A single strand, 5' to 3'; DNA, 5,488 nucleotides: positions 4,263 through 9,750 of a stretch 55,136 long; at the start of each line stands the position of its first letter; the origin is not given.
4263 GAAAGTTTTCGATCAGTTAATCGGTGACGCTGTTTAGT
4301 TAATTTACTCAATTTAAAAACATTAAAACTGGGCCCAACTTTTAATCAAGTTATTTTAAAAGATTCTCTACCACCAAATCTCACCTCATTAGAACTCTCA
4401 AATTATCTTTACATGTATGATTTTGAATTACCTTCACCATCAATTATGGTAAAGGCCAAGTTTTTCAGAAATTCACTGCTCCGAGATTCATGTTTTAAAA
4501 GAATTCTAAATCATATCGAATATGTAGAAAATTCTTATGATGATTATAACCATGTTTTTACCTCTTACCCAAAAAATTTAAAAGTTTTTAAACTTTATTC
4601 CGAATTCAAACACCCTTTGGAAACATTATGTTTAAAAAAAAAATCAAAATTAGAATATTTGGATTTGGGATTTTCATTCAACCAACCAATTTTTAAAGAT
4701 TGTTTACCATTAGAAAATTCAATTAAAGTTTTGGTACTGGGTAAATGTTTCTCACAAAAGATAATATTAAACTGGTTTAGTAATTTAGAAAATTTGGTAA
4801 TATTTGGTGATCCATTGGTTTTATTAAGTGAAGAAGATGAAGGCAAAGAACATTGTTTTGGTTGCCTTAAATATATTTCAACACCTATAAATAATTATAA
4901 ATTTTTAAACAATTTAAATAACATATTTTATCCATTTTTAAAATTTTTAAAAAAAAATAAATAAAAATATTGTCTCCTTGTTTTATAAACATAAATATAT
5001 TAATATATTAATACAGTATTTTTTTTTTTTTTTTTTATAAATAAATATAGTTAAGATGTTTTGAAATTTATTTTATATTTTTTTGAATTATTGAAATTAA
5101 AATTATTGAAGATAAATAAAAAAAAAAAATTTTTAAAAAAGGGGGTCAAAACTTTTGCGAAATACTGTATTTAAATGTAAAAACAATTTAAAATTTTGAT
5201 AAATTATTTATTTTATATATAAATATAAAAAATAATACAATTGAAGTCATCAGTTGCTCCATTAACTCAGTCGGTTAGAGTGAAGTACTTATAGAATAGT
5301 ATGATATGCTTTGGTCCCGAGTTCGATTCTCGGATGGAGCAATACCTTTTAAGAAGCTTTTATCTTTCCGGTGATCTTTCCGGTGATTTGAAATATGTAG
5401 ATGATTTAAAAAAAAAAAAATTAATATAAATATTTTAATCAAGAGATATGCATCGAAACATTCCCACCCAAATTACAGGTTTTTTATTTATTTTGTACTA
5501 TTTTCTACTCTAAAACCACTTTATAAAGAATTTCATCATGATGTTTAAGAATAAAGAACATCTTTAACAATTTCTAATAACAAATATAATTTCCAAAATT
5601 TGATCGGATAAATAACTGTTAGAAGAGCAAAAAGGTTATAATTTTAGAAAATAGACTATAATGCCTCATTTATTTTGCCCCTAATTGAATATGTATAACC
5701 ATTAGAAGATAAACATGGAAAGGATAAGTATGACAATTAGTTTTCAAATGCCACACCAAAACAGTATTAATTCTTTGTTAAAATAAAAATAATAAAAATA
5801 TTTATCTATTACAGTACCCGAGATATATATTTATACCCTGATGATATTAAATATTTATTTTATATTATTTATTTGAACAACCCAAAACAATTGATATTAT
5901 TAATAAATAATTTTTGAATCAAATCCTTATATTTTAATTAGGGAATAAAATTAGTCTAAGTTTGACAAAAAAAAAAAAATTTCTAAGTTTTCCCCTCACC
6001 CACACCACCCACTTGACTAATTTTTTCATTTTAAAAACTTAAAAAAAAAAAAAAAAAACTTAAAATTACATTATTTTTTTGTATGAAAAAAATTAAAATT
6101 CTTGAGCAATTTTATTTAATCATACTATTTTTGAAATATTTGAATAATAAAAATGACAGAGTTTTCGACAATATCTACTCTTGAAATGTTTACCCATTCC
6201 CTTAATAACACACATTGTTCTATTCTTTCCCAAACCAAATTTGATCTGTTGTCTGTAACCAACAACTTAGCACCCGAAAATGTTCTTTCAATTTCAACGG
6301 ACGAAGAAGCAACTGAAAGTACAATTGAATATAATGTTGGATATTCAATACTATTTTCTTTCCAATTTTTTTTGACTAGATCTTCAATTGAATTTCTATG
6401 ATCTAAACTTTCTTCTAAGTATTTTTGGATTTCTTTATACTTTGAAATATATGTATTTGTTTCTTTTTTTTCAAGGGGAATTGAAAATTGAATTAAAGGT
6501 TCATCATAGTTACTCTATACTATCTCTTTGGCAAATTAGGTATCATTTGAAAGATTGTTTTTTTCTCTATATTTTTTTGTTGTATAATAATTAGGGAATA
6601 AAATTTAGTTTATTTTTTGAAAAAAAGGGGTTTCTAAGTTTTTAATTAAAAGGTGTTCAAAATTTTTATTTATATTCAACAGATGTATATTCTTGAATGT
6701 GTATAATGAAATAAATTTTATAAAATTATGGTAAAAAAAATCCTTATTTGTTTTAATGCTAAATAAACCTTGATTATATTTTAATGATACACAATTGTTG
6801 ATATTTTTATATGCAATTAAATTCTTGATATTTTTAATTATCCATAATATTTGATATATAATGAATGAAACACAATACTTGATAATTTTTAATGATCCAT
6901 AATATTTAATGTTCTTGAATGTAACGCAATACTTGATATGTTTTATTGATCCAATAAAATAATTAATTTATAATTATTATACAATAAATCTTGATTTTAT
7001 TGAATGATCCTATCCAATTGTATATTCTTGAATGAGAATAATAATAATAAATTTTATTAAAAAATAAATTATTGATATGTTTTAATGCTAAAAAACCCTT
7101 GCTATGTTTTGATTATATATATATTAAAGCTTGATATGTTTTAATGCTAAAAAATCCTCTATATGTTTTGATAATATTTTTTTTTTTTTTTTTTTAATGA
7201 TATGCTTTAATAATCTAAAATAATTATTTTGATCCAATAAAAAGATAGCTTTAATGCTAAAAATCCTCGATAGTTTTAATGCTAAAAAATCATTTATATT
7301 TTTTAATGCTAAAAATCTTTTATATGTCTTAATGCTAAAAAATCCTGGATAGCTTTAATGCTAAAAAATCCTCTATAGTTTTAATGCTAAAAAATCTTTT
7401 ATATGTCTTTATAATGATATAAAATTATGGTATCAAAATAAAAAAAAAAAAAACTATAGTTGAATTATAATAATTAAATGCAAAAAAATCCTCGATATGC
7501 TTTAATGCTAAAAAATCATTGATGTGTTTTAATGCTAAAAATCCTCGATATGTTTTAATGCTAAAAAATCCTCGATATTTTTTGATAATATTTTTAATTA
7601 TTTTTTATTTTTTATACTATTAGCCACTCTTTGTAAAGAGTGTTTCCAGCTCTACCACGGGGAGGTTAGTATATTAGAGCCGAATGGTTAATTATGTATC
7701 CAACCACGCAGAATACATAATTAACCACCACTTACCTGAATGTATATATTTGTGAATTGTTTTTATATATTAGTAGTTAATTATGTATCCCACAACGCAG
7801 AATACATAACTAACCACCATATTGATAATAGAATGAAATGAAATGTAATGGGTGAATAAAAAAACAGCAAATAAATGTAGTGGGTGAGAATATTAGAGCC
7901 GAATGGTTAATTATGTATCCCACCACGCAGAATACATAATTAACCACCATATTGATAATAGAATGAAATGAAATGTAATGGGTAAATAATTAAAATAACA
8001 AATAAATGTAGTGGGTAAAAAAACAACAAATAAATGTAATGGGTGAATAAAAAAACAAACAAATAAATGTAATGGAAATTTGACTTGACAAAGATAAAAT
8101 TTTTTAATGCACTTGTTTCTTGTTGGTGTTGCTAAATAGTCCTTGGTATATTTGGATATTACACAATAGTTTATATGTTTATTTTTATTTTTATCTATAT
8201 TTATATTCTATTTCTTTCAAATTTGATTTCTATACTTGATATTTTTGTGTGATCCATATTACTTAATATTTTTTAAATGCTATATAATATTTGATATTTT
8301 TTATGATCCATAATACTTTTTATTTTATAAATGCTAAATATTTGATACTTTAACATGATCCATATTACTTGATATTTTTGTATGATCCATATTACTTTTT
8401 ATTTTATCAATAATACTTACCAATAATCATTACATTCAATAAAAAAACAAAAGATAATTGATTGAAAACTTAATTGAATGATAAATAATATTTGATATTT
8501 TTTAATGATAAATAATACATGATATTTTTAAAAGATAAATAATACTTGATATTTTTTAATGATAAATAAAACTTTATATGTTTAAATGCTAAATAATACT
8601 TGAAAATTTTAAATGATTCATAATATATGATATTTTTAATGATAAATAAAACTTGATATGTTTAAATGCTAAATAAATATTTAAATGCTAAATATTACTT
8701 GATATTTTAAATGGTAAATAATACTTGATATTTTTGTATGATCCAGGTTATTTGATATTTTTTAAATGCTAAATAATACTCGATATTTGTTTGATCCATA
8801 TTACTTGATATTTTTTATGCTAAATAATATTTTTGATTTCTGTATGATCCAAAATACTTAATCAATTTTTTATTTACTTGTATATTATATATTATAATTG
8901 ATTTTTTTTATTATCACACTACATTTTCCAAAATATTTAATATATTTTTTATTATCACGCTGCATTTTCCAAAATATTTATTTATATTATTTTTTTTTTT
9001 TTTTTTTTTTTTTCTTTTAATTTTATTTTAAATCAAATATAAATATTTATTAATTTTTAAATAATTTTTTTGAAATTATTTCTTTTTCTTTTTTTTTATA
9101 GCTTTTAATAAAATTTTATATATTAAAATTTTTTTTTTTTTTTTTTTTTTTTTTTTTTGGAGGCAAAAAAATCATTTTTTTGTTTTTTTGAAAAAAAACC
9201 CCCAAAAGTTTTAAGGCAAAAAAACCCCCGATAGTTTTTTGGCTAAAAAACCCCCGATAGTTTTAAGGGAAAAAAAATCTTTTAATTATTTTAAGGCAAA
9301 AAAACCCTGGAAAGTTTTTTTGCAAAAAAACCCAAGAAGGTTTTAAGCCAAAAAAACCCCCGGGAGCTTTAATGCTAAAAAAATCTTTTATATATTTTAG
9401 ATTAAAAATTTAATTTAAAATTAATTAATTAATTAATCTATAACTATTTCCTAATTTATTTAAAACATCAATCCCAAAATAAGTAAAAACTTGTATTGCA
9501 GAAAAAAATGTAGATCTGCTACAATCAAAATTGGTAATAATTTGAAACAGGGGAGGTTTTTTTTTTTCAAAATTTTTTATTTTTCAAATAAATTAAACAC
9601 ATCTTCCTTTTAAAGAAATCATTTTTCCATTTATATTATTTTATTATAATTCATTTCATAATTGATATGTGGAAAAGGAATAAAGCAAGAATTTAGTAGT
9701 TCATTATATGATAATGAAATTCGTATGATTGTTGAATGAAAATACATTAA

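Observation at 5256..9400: tRNA-Ile locus carries a hAT-type DNA-transposon remnant plus ~2.7 kb of structured repeats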

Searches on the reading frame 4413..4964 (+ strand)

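Call 76: search_protein_families(library=pfam, proteins=[window:4413-4964:+], max_evalue=0.001)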
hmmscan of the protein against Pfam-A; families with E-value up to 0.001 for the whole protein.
window:4413-4964:+ (183 aa): 1 family
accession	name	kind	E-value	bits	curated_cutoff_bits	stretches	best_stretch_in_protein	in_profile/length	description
PF05725.18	FNIP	-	4.4e-07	30.4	21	1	89-118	1-28/44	FNIP Repeat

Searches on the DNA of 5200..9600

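Call 47: search_rna_families(source=window, start=5200, end=9600, threshold=evalue, max_evalue=1)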
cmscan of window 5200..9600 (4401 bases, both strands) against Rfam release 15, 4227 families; matches with E-value up to 1: 4.
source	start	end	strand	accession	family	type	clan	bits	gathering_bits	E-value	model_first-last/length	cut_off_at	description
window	5256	5341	+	RF00005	tRNA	Gene; tRNA;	CL00001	55.5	29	2.2e-10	1-71/71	no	tRNA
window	7612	7680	-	RF02682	HDV-F-prausnitzii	Gene; ribozyme;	-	36.7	44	0.00025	1-74/74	no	HDV ribozyme from F. prausnitzii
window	5949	6026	+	RF00019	Y_RNA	Gene;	-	21.7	38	0.5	1-96/96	no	Y RNA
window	7611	7681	-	RF01787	drz-agam-1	Gene; ribozyme;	-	20.7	37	0.89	1-82/82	no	drz-agam-1 ribozyme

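Call 49: search_rna_families(source=window, start=7500, end=7800, threshold=evalue, max_evalue=10, show_alignments=4)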
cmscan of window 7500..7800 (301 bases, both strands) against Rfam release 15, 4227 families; matches with E-value up to 10: 10.
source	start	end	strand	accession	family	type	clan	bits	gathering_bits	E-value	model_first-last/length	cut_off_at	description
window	7612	7680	-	RF02682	HDV-F-prausnitzii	Gene; ribozyme;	-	36.7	44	1.7e-05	1-74/74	no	HDV ribozyme from F. prausnitzii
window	7611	7681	-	RF01787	drz-agam-1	Gene; ribozyme;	-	20.7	37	0.061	1-82/82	no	drz-agam-1 ribozyme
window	7706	7795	-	RF03747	mir-4536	Gene; miRNA;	-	19.5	76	0.44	1-88/88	no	mir-4536 microRNA precursor family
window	7685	7727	+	RF04225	MIR7502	Gene; miRNA;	-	18.9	71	9.7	1-143/143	no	MIR7502 microRNA precursor family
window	7685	7727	+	RF04263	MIR2593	Gene; miRNA;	-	17.1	96.2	3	34-84/116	no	MIR2593 microRNA precursor family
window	7682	7730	-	RF04156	MIR2670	Gene; miRNA;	-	16.4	117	0.3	1-200/200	no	MIR2670 microRNA precursor family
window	7713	7788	-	RF04176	mir-3149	Gene; miRNA;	-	16.4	100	2.1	1-83/83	no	mir-3149 microRNA precursor family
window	7683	7729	-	RF03659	MIR2871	Gene; miRNA;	-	14.5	99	5.4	1-118/118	no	MIR2871 microRNA precursor family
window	7682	7727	-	RF00911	mir-672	Gene; miRNA;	-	13.2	97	9.5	1-81/81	no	mir-672 microRNA precursor family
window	7777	7800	+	RF01561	DdR11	Gene; snRNA; snoRNA; CD-box;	-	11.8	65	9.8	1-24/76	3'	Dictyostelium snoRNA DdR11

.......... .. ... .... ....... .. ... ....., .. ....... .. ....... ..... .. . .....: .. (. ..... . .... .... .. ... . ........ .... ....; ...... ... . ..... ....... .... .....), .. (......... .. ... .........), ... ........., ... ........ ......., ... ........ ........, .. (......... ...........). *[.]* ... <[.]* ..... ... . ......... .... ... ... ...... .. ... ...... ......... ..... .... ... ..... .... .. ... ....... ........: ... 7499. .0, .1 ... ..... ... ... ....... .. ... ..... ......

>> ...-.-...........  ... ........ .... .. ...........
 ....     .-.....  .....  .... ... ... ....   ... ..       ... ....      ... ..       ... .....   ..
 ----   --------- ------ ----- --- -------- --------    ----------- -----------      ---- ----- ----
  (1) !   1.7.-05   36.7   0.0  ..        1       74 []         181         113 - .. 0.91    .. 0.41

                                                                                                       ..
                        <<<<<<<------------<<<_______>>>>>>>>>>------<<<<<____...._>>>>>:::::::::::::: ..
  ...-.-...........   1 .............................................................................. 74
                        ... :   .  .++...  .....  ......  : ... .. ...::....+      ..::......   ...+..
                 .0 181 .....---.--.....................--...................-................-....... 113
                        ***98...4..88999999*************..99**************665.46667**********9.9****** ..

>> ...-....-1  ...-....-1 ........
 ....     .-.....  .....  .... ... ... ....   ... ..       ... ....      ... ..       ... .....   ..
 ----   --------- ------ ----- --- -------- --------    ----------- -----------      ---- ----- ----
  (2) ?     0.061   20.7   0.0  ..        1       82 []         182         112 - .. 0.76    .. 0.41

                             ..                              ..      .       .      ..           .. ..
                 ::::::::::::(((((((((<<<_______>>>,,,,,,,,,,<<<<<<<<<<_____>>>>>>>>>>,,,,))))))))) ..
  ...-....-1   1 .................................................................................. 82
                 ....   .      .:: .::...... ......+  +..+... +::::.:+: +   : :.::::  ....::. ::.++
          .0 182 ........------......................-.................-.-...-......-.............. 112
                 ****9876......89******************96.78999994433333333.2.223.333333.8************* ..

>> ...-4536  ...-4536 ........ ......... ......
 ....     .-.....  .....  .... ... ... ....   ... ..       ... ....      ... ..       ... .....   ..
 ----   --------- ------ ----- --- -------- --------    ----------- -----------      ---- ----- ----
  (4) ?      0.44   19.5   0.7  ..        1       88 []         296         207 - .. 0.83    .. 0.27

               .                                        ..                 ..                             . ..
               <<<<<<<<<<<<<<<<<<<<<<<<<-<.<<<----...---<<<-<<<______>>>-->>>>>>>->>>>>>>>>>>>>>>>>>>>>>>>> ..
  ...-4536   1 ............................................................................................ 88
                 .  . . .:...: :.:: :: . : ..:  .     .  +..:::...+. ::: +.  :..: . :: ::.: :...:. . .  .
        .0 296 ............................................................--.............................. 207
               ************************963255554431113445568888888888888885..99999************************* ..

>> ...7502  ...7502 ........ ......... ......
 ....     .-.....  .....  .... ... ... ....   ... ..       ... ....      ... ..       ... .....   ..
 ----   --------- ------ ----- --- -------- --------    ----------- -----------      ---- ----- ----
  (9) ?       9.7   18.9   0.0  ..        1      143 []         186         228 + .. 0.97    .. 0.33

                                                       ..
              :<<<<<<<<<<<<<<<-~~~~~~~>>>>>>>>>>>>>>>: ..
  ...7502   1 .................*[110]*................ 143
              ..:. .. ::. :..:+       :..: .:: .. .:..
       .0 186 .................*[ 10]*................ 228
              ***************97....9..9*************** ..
